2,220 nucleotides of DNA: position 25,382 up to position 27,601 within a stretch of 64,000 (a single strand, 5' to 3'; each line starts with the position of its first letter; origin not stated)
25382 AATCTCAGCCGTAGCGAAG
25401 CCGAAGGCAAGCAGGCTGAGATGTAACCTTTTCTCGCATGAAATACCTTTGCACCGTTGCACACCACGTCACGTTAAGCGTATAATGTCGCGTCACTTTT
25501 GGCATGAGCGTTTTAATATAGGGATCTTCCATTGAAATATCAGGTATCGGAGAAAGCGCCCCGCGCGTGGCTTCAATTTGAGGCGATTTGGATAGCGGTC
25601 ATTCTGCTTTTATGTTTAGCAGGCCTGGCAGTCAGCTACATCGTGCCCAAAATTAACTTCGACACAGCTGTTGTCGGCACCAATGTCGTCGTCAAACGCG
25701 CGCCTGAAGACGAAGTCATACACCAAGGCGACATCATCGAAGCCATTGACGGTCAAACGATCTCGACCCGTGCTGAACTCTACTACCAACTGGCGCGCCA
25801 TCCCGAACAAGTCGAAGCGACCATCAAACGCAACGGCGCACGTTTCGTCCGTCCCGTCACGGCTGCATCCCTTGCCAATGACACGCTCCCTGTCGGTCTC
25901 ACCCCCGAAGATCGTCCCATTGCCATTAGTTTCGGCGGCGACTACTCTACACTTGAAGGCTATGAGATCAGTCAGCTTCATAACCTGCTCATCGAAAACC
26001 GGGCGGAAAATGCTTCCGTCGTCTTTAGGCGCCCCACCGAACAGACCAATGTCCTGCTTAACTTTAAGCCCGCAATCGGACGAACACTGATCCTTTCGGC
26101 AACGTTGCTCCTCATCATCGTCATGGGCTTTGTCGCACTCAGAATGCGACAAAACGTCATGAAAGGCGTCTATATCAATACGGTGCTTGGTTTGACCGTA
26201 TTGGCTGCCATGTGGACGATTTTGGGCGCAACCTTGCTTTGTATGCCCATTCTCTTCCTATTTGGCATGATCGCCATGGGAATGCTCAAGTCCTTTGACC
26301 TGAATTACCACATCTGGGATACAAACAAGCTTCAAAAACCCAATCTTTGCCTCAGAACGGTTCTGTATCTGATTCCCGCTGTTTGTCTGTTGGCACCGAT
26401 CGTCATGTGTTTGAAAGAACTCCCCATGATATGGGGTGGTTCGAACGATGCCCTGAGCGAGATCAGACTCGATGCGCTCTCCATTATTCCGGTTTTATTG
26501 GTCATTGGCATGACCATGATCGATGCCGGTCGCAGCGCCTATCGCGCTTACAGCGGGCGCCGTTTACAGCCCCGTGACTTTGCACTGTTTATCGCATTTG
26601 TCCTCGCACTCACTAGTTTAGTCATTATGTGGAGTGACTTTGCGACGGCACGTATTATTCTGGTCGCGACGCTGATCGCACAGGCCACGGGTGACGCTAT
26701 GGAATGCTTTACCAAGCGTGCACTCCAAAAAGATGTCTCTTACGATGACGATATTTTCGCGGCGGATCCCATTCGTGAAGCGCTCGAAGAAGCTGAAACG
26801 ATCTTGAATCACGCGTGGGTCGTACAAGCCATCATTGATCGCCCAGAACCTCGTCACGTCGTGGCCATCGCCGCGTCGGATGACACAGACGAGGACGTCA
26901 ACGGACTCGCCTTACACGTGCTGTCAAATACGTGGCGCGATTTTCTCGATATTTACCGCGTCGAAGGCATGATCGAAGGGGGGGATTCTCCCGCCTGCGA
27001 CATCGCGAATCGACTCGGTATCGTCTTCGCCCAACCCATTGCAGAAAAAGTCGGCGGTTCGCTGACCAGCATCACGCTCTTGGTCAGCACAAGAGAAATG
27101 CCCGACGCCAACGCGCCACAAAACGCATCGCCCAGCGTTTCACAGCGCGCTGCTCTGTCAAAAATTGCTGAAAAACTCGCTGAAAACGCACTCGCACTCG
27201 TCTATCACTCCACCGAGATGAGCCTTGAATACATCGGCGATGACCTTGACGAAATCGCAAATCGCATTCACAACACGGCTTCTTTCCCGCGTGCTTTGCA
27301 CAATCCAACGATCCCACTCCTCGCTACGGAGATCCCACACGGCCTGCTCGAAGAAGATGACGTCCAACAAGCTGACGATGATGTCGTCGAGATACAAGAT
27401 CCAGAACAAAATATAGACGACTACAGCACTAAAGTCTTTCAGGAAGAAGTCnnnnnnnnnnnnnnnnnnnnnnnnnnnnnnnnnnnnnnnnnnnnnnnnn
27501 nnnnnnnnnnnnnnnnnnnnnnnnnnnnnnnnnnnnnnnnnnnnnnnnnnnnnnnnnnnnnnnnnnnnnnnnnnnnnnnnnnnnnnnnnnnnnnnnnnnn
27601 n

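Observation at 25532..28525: Membrane-embedded PDZ plus degenerate sigma-54-activator AAA+ plus Fis-HTH protein (997 aa)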

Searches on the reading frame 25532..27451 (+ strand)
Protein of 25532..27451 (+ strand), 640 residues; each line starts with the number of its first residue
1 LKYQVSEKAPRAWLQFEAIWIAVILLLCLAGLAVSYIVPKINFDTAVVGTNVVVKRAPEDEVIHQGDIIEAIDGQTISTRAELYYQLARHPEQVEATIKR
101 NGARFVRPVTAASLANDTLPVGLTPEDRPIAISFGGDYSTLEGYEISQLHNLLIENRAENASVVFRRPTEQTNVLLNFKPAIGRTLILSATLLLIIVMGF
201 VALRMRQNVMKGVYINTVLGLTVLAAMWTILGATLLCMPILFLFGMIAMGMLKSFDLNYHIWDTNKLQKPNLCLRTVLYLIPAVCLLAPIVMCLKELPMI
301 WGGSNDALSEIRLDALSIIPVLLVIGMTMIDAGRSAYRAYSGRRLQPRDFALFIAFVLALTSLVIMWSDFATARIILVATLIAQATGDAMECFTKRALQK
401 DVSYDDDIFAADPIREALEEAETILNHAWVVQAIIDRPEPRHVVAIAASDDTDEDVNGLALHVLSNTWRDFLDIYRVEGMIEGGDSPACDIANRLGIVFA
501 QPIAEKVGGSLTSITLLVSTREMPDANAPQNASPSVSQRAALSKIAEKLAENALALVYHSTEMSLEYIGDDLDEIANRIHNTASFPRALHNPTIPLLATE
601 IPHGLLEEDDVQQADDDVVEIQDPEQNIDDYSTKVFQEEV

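Call 31: search_protein_representatives(alignment_id=A3)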
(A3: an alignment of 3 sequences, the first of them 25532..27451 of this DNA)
Query: 3 sequences, 646 profile positions. Proteins with E-value up to 0.001 (for the whole library): 20; up to 1e-10: 14; up to 1e-30: 8. The best 20 are listed.
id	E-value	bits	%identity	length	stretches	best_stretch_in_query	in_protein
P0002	0.0e+00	1170.6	-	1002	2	1-646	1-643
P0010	1.6e-164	565.3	-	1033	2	14-627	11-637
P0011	1.3e-152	526.0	-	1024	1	15-645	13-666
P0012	8.4e-116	404.4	-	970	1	15-579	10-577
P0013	3.6e-94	332.9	-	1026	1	17-645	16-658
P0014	7.3e-64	232.8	-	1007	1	37-567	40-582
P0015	3.9e-58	213.8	-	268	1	12-263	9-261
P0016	9.4e-44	166.3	-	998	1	27-569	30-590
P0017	2.3e-29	118.8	-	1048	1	38-398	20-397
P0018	4.2e-28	114.6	-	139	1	30-155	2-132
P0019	8.6e-24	100.4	-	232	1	14-182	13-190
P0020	5.5e-23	97.7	-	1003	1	39-508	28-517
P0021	8.7e-21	90.5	-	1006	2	64-288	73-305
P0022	2.9e-19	85.4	-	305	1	63-336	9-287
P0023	5.9e-08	48.0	-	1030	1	91-315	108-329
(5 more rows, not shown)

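Call 40: find_related_loci(query=A7, collection=metagenome_contigs, flank=8000)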
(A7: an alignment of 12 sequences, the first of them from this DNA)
Query A7 (625 aa) in metagenome_contigs; peptide patterns used: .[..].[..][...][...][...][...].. (x = any residue, [..] = any of these).
283 stretches matched a pattern; 10 encode a relative of the query (tblastn E <= 1e-3); 10 distinct loci.
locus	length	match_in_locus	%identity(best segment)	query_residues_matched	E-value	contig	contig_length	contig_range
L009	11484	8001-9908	37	11-625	3e-127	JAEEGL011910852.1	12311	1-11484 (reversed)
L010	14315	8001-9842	37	5-610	2e-126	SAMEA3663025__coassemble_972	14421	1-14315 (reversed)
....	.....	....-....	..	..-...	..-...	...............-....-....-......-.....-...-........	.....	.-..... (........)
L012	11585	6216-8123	34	21-606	1e-112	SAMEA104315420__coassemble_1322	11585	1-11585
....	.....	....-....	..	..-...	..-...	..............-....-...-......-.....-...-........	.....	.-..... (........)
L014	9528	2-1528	35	114-606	1e-93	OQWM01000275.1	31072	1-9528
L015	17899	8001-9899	29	21-625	2e-71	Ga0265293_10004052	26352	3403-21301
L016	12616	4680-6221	28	61-560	1e-38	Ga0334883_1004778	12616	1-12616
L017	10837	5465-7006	28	61-560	1e-38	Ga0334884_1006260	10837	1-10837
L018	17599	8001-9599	25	52-562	2e-28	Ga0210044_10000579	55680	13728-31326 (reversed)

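Call 50: predict_structure(alignment_id=A7)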
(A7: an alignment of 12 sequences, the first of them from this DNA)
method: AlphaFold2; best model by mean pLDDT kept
length: 625 residues; sequences in the alignment: 12
mean_pLDDT: 78.6   pTM: 0.57
mean pLDDT of the five models: 78.6, 76.6, 75.7, 75.0, 75.0
residues with pLDDT >= 90: 169; 70-90: 328; 50-70: 50; < 50: 78
segments of 3 or more residues with pLDDT < 50: 1-8, 396-404, 566-625
pLDDT, mean of each block of 10 residues (from residue 1): 42 86 94 90 85 82 85 90 90 87 84 78 85 87 84 80 87 86 85 90 83 90 94 89 94 91 61 85 94 90 85 91 93 88 81 94 91 91 91 56 56 89 84 82 81 70 77 78 68 81 77 86 60 79 89 85 53 39 32 38 42 41 34
secondary structure, 60 per line:
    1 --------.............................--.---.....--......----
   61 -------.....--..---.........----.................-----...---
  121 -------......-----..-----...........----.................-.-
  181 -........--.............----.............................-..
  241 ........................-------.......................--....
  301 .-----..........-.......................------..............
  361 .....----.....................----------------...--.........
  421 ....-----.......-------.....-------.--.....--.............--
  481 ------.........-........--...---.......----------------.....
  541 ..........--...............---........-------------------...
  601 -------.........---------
elements in order: H9-37 E44-48 E51-56 E68-72 H80-88 E93-109 E128-133 H146-156 E161-177 H182-189 H192-204 H209-237 H239-264 H272-294 H297-301 H307-316 H318-340 H347-365 H370-390 H412-424 E430-436 E444-448 E459-463 H466-478 H487-495 E497-504 E513-519 H536-550 H553-567 H571-578 H608-616

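Call 53: fold_search(model_id=the predicted structure, library=pdb)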
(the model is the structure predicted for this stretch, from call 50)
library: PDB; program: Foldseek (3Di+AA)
matches with E <= 10: 714; with E <= 0.001: 0
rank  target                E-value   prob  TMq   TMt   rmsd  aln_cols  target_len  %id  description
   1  8ikj                  3.1e-02  0.80  0.19  0.21  12.5       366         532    9  Cryo-EM structure of the inactive CD97 (released 2024-02-14)
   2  9avl_Q                5.1e-02  0.99  0.21  0.17   8.1       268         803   13  Structure of human calcium-sensing receptor in complex with Gi3 protein in nanodiscs (released 2024-04-17)
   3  8wpu_B                5.8e-02  0.98  0.20  0.16   7.9       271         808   13  Human calcium-sensing receptor(CaSR) bound to cinacalcet in complex with Gq protein (released 2023-11-22)
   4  9oq0_B                6.3e-02  0.97  0.20  0.36   8.1       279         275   11  Structure of the sweet receptor bound to sucralose in the compact state, transmembrane domain (released 2025-08-27)
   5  7fd8_A                6.6e-02  0.95  0.20  0.17   8.0       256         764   11  Thermostabilised full length human mGluR5-5M bound with L-quisqualic acid (released 2021-09-08)
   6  7m3e_A                7.5e-02  0.98  0.21  0.17   7.4       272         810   11  Asymmetric Activation of the Calcium Sensing Receptor Homodimer (released 2021-06-30)
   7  8szg_A                7.5e-02  0.82  0.18  0.15  10.3       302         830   11  Cryo-EM structure of cinacalcet-bound human calcium-sensing receptor CaSR-Gq complex in lipid nanodiscs (released 2024-02-07)
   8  9kpe_R                9.3e-02  0.99  0.24  0.46   6.6       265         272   10  Cryo-EM structure of GPCR16-GiH5 complex (released 2025-04-02)
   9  9avg_R                9.3e-02  0.96  0.21  0.17   9.4       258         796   15  Structure of human calcium-sensing receptor in complex with chimeric Gs (miniGis) protein in nanodiscs (released 2024-04-17)
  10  9asb_Q                1.0e-01  0.99  0.22  0.18   7.6       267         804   14  Structure of human calcium-sensing receptor in complex with chimeric Gq (miniGisq) protein in nanodiscs (released 2024-04-17)
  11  8iei_B                1.1e-01  0.82  0.19  0.32  12.6       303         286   12  Cryo-EM structure of GPR156A/B of G-protein free GPR156 (local refine) (released 2024-02-14)
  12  9qpr_B                1.1e-01  0.12  0.11  0.08  41.4       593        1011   10  Single particle cryo-EM structure of the multidrug efflux pump MdtF from Escherichia coli (released 2025-05-14)
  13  8x8l_R                1.2e-01  0.98  0.23  0.41   7.6       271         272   12  Cryo-EM structure of the cortistatin 17-bound Somatostatin receptor 5-Gi protein complex (released 2024-06-12)
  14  8yk0_A                1.2e-01  0.98  0.23  0.39   7.5       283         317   12  Cryo-EM structure of human GPR156-Gi3 complex (released 2025-02-05)
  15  8fn1_A                1.2e-01  0.80  0.19  0.33   8.8       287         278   10  CryoEM structure of Go-coupled NTSR1 (released 2023-03-29)
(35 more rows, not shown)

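Call 58: search_protein_families(library=pfam, proteins=[L018:11204-13078:+, L016:7876-9759:+, L016:9855-12467:+, L018:6239-7489:-, L018:4578-6242:-, L018:2340-4433:-, L016:601-2985:-, L016:3128-4105:-, L018:13326-15368:-, L018:15287-17485:-], max_evalue=0.0001)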
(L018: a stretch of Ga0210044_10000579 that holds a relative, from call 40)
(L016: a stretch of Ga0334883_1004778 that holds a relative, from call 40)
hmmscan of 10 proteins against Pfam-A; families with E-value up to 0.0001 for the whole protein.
L018:11204-13078:+ (624 aa): 3 families
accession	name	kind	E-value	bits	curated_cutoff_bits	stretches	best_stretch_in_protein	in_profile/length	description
PF13646.12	HEAT_2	-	2.3e-29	101.9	27.7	3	327-408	6-87/88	HEAT repeats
PF02985.28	HEAT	-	5.4e-07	29.7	23.5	0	43-67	5-29/31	HEAT repeat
PF03130.22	HEAT_PBS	-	8.5e-05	23.2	20.9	0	368-393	1-26/27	PBS lyase HEAT-like repeat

L016:7876-9759:+ (627 aa): 4 families
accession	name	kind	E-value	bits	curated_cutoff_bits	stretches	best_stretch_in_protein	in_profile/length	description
PF13646.12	HEAT_2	-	4.1e-32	110.7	27.7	3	332-401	8-78/88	HEAT repeats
PF02985.28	HEAT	-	2.5e-13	49.4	23.5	0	359-382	5-28/31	HEAT repeat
PF03130.22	HEAT_PBS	-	2.8e-09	37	20.9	1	370-395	1-26/27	PBS lyase HEAT-like repeat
PF13513.12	HEAT_EZ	-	5.2e-07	30.5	27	0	416-444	27-55/55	HEAT-like repeat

L016:9855-12467:+ (870 aa): 2 families
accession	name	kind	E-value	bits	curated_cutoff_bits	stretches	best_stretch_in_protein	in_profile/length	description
PF13517.12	FG-GAP_3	-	1.7e-14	54.6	26.9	1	343-405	1-60/61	FG-GAP-like repeat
PF01839.29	FG-GAP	-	5.5e-13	48.9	22.1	0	442-467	6-34/37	FG-GAP repeat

L018:6239-7489:- (416 aa): 4 families
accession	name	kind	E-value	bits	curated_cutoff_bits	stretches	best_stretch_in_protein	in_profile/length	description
PF02518.31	HATPase_c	-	3.9e-21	76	26.4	1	301-408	3-108/111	Histidine kinase-, DNA gyrase B-, and HSP90-like ATPase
PF13185.12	GAF_2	-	3e-13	50.6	28.6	1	36-170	2-136/136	GAF domain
PF01590.32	GAF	-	1e-09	39.4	22.4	1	40-168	4-132/133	GAF domain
PF13492.12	GAF_3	-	1.8e-05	25.6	27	1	38-171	2-129/129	GAF domain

L018:4578-6242:- (554 aa): 2 families
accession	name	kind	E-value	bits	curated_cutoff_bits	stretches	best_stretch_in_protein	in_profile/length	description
PF03411.18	Peptidase_M74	-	1.2e-10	41.8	25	1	85-279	3-189/240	Penicillin-insensitive murein endopeptidase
PF13646.12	HEAT_2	-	4.5e-06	27.3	27.7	0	369-445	2-78/88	HEAT repeats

L018:2340-4433:- (697 aa): 7 families
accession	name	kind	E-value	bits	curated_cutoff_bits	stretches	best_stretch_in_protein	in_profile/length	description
PF00563.25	EAL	-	6.4e-39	134.2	31.3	1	475-689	11-236/236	EAL domain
PF00990.26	GGDEF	-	2.7e-37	128.4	23.8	1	284-439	3-161/161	Diguanylate cyclase, GGDEF domain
PF08448.16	PAS_4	-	2.3e-09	37.9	23.1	1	31-124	14-110/110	PAS fold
PF13426.13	PAS_9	-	6.7e-07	30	27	1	29-121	8-103/103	PAS domain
PF00989.32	PAS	-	1.4e-05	25.5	22.6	1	14-119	3-113/113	PAS fold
PF08447.18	PAS_3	-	3.2e-05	24.6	25.6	1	38-115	5-88/89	PAS fold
PF01590.32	GAF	-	6.3e-05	24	22.4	0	138-251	4-129/133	GAF domain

L016:601-2985:- (794 aa): 1 family
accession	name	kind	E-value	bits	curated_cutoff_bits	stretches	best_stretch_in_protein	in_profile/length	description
PF00932.25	LTD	-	9.9e-13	48.9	34.3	1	278-408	5-108/109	Lamin Tail Domain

L016:3128-4105:- (325 aa): 0 families

L018:13326-15368:- (680 aa): 0 families

L018:15287-17485:- (732 aa): 0 families
